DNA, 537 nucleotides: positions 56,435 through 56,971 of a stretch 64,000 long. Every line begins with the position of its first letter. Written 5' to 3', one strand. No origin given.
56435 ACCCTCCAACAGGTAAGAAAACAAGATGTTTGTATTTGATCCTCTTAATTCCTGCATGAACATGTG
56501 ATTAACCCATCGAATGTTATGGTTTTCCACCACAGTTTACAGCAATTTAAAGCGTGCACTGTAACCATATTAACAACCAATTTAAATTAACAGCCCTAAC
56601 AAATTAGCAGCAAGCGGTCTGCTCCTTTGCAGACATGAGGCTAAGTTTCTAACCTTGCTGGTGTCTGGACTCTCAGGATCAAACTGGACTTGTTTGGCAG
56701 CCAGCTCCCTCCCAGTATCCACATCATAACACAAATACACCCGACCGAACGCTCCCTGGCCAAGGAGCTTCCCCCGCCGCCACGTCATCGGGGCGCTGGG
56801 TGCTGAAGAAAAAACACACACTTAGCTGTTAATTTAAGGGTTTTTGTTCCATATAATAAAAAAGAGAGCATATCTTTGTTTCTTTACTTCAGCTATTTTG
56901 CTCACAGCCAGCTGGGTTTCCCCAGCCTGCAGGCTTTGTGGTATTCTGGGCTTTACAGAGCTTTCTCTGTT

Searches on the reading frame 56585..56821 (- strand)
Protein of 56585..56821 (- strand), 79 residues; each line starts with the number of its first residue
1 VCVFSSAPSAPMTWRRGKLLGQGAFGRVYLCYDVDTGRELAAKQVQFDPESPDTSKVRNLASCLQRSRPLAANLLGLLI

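Call 81: search_protein_families(library=pfam, proteins=[window:56585-56821:-], max_evalue=0.01)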
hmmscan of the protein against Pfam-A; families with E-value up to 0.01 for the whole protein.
window:56585-56821:- (79 aa): 1 family
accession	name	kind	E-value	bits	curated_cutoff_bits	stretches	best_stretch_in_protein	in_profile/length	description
PF00069.31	Pkinase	-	3.4e-06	27.1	31.7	1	15-66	2-54/263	Protein kinase domain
